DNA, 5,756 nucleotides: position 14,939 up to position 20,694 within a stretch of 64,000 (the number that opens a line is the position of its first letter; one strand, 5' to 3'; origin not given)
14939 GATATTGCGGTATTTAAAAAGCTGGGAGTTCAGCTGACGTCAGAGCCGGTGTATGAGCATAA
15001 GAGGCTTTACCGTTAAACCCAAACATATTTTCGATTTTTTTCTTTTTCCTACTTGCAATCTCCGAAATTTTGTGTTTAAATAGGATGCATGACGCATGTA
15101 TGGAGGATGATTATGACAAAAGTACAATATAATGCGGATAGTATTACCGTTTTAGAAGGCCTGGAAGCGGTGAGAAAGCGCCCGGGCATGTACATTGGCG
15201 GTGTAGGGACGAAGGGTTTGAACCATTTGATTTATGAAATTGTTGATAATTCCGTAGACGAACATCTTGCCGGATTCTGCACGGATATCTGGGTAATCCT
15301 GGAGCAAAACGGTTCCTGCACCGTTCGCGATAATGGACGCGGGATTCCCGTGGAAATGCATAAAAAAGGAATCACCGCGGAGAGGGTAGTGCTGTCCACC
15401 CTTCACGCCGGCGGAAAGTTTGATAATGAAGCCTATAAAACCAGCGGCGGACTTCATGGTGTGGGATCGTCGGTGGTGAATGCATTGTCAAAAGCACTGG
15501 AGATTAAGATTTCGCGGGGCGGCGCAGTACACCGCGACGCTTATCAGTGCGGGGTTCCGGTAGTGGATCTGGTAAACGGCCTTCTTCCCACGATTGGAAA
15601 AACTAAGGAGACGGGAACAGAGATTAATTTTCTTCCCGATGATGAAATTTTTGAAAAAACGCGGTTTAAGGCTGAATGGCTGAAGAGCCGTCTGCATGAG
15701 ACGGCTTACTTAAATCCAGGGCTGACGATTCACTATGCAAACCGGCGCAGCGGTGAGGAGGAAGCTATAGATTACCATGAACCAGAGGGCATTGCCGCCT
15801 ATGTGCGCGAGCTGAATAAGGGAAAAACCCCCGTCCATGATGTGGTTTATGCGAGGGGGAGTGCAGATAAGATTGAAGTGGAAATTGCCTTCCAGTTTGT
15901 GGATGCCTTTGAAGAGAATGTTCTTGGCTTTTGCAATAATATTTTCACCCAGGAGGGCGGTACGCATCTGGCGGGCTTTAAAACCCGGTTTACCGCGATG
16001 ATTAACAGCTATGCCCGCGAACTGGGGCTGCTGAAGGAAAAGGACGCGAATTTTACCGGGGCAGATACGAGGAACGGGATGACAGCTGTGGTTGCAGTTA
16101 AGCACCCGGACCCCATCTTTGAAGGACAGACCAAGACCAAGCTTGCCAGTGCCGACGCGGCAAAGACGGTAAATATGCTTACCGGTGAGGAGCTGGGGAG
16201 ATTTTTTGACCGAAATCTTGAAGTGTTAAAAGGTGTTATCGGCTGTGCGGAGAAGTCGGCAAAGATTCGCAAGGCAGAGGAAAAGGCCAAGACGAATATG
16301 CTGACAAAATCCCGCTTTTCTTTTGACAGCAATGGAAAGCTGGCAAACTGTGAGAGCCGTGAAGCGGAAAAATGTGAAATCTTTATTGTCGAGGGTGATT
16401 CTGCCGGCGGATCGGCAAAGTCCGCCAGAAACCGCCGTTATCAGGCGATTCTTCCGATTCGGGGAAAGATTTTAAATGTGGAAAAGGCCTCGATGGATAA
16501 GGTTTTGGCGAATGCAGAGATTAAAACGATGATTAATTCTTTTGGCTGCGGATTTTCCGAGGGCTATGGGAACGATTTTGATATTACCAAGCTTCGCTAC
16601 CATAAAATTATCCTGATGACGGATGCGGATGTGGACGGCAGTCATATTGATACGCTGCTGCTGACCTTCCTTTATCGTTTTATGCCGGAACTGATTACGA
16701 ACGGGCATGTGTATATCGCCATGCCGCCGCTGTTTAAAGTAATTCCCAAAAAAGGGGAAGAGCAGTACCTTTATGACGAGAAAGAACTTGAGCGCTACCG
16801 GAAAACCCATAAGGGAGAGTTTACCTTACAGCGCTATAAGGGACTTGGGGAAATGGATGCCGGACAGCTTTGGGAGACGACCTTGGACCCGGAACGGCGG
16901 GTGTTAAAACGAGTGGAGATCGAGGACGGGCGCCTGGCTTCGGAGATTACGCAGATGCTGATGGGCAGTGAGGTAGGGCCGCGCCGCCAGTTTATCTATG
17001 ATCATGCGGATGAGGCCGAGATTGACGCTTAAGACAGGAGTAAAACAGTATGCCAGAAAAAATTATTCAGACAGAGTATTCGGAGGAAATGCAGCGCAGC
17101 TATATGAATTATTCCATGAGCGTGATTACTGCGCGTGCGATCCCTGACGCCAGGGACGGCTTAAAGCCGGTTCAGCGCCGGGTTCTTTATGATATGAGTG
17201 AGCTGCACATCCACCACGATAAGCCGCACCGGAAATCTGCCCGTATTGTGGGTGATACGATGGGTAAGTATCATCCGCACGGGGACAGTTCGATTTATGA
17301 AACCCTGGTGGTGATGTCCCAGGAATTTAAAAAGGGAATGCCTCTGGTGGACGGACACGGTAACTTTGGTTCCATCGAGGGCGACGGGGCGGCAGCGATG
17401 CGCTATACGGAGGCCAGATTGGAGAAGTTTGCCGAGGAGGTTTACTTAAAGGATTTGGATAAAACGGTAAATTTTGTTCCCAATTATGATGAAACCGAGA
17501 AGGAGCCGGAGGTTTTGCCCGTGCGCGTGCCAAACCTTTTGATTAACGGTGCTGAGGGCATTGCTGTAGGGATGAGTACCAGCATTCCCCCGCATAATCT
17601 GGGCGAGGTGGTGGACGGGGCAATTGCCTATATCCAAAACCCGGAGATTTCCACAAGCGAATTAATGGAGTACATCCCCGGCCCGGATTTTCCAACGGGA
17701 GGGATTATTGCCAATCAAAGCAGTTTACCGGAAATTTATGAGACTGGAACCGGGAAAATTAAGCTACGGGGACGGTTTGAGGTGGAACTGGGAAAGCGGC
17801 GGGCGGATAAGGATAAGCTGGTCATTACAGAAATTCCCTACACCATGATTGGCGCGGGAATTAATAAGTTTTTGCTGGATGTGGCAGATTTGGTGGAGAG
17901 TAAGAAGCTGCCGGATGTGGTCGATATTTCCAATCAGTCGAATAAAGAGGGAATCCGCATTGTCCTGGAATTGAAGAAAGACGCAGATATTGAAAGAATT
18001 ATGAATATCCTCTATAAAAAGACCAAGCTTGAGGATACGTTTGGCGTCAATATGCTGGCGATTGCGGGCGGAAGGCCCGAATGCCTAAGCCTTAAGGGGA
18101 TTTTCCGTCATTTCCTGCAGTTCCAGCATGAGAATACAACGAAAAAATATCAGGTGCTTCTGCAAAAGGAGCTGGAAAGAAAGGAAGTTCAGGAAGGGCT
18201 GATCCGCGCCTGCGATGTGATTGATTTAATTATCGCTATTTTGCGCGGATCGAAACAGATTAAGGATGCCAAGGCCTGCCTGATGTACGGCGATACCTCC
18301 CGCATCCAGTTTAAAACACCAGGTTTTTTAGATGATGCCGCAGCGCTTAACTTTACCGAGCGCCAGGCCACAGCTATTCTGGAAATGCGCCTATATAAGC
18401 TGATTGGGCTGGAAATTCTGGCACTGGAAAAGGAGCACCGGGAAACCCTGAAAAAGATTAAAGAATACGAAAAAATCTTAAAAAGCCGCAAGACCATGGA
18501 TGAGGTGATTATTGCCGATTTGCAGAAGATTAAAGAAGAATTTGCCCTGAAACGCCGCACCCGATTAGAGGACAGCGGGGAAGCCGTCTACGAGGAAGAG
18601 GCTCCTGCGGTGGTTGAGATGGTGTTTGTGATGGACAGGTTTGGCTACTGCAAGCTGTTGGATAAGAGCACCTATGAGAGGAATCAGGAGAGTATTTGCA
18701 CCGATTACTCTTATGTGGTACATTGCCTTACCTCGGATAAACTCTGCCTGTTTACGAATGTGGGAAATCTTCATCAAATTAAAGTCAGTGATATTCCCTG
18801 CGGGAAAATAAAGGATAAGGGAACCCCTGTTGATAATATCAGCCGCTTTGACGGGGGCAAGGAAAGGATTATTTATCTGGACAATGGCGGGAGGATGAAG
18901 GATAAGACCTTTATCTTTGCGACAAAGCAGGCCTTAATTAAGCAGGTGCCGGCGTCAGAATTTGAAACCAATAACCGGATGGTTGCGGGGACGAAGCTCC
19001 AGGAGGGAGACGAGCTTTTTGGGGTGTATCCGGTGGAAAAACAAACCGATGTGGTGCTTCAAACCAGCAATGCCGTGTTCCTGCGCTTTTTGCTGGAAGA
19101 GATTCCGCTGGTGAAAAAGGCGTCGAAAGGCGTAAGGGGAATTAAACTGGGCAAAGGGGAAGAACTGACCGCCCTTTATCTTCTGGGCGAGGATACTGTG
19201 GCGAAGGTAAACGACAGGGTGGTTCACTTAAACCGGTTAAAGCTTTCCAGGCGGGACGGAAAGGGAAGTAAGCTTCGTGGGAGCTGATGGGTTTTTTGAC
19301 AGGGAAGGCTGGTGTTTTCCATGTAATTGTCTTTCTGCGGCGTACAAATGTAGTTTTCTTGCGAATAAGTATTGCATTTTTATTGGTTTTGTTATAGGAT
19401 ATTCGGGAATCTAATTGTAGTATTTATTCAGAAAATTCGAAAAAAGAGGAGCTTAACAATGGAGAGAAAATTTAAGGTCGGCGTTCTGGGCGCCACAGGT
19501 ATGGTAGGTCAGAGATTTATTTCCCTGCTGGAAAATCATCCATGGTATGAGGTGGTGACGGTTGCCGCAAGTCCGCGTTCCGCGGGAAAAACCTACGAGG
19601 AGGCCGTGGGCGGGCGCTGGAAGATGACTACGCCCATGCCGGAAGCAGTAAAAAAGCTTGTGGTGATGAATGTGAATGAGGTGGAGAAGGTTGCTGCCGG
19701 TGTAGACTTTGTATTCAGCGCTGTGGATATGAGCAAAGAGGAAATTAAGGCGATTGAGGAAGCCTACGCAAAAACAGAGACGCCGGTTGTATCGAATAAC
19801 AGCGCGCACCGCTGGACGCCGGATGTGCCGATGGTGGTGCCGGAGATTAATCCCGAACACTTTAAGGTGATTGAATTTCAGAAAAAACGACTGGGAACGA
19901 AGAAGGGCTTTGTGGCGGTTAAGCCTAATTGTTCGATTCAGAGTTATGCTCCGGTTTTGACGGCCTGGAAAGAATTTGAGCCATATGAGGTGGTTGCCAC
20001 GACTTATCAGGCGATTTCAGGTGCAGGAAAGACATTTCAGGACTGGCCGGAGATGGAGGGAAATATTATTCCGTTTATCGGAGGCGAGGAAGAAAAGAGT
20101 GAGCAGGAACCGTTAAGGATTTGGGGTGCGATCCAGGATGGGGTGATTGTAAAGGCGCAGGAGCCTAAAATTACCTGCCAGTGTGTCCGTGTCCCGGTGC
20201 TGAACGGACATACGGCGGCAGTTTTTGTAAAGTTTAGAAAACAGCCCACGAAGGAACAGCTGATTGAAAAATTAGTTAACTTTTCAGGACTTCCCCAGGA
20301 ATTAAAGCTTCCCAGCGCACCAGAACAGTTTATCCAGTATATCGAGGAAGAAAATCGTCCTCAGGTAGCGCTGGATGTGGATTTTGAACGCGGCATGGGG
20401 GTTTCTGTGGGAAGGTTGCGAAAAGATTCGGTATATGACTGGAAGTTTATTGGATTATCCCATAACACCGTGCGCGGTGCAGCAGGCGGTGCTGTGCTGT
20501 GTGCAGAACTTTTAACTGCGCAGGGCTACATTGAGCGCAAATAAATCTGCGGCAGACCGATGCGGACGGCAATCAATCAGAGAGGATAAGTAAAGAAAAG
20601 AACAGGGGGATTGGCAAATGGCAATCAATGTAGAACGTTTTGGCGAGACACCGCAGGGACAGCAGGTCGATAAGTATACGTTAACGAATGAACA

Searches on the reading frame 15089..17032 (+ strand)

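Call 7: search_protein_families(library=pfam, proteins=[window:15089-17032:+], max_evalue=0.00001)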
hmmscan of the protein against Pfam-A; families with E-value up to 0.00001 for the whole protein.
window:15089-17032:+ (647 aa): 4 families
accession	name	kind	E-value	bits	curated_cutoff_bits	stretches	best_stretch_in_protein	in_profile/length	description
PF00204.31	DNA_gyraseB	-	2.2e-52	177.5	27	1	234-402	1-172/173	DNA gyrase B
PF00986.26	DNA_gyraseB_C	-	5.1e-25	87.8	29.8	1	576-636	2-62/63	DNA gyrase B subunit, carboxyl terminus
PF01751.28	Toprim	-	2.1e-19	69.9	23.1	1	430-545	1-95/96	Toprim domain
PF02518.31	HATPase_c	-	1.3e-15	58.2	26.4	1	42-143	4-93/111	Histidine kinase-, DNA gyrase B-, and HSP90-like ATPase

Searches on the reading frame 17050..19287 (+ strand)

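Call 7: search_protein_families(library=pfam, proteins=[window:17050-19287:+], max_evalue=0.00001)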
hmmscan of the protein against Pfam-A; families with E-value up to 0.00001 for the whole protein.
window:17050-19287:+ (745 aa): 2 families
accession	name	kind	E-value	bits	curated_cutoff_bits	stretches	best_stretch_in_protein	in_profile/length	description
PF00521.26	DNA_topoisoIV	-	1.2e-145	486.1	31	1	29-492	1-432/432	DNA gyrase/topoisomerase IV, subunit A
PF03989.18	DNA_gyraseA_C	-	1.8e-15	56.5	27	1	667-710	2-45/48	DNA gyrase C-terminal domain, beta-propeller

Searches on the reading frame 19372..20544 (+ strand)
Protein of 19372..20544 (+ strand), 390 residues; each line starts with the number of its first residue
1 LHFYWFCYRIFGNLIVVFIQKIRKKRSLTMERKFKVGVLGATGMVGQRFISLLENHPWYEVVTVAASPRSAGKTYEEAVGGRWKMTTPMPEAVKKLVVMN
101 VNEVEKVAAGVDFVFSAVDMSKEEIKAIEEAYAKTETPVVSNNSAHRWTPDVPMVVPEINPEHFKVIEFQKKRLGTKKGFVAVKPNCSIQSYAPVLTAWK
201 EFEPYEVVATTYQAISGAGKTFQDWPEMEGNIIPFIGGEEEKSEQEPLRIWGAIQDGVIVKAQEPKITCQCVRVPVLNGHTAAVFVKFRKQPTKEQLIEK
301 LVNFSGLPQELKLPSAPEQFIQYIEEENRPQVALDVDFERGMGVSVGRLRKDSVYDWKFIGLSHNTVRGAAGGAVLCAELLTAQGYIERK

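Call 7: search_protein_families(library=pfam, proteins=[window:19372-20544:+], max_evalue=0.00001)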
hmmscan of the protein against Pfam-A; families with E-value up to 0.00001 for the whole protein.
window:19372-20544:+ (390 aa): 2 families
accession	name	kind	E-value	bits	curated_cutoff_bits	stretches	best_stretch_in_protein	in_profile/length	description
PF01118.30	Semialdhyde_dh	-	3.2e-30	105.5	26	1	35-165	1-119/121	Semialdehyde dehydrogenase, NAD binding domain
PF02774.23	Semialdhyde_dhC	-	3.7e-29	102.6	26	1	202-367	9-183/184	Semialdehyde dehydrogenase, dimerisation domain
